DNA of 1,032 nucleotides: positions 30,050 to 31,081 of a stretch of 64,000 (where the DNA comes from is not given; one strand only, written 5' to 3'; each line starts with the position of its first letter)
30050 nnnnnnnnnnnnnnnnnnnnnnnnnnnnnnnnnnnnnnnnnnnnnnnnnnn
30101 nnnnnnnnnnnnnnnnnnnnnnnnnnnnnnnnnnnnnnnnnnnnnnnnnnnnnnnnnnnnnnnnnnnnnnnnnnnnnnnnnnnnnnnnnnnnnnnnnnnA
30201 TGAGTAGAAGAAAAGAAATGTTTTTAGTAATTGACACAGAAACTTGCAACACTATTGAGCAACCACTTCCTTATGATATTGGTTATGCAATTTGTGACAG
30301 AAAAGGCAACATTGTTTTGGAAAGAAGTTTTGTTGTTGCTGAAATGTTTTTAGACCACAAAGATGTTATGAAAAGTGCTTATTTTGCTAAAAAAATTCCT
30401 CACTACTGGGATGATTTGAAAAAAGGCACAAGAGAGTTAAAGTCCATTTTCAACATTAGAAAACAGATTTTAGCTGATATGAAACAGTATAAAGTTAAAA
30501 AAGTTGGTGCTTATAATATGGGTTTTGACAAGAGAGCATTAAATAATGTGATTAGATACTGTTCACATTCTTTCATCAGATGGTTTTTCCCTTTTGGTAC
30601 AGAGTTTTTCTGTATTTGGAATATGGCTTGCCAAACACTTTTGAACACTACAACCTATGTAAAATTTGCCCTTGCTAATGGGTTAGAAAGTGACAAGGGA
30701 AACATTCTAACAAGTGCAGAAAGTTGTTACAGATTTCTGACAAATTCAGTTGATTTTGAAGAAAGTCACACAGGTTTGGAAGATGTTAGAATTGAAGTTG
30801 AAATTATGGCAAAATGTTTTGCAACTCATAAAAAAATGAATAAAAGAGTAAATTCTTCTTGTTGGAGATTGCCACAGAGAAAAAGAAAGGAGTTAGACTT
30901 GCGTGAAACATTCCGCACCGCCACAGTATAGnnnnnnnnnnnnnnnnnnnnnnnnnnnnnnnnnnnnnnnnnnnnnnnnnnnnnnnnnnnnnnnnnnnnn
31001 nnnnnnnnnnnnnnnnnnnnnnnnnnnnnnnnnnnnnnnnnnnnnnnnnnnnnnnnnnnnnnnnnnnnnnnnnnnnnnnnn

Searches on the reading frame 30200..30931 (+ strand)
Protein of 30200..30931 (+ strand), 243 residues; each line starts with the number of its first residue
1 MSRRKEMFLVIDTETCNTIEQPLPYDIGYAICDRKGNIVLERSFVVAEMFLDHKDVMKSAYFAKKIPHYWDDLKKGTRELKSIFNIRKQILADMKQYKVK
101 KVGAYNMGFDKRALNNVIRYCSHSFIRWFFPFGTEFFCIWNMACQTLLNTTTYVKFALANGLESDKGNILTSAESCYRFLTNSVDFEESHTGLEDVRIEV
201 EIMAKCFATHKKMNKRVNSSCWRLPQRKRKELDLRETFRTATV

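Call 23: search_protein_families(library=pfam, max_evalue=0.01, proteins=[window:30200-30931:+])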
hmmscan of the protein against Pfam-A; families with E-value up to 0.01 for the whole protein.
window:30200-30931:+ (243 aa): 0 families

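Call 24: search_protein_families(library=phrogs, max_evalue=0.001, proteins=[window:30200-30931:+])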
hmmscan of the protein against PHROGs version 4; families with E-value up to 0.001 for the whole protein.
window:30200-30931:+ (243 aa): 2 families
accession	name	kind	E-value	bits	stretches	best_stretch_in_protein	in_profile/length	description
phrog_20187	-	unknown function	4.9e-61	207.6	1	2-230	4-254/272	-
phrog_192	-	DNA, RNA and nucleotide metabolism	4.1e-07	30.6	1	5-219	105-283/397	DNA polymerase exonuclease subunit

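Call 84: find_related_loci(query=window:30200-30931:+, collection=metagenome_contigs, flank=10000)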
Query window:30200-30931:+ (243 aa) in metagenome_contigs; peptide patterns used: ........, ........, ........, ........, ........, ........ (x = any residue, [..] = any of these).
146 stretches matched a pattern; 63 encode a relative of the query (tblastn E <= 1e-3); 63 distinct loci.
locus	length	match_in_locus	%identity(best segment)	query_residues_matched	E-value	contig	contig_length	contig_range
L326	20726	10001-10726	85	1-242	4e-148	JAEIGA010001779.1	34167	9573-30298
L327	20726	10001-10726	84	1-242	2e-146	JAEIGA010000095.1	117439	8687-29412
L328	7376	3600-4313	77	1-238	4e-131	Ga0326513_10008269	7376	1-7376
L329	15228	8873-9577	77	1-235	1e-127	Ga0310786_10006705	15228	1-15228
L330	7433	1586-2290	77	1-235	2e-127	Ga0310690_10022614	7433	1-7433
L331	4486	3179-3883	77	1-235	6e-129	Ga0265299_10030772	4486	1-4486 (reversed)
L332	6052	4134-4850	72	1-239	1e-124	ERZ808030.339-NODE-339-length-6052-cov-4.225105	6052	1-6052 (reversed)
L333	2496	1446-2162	72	1-239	2e-130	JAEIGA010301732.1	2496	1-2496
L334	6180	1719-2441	71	1-241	4e-124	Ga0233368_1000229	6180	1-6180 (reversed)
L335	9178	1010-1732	71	1-241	5e-124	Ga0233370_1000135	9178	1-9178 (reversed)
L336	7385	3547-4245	69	3-235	7e-116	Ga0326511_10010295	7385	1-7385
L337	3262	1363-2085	68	1-241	2e-118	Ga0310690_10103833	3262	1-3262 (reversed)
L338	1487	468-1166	68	3-235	6e-124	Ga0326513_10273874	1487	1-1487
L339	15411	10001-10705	66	4-238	5e-113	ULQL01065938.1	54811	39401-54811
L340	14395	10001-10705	66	4-238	1e-112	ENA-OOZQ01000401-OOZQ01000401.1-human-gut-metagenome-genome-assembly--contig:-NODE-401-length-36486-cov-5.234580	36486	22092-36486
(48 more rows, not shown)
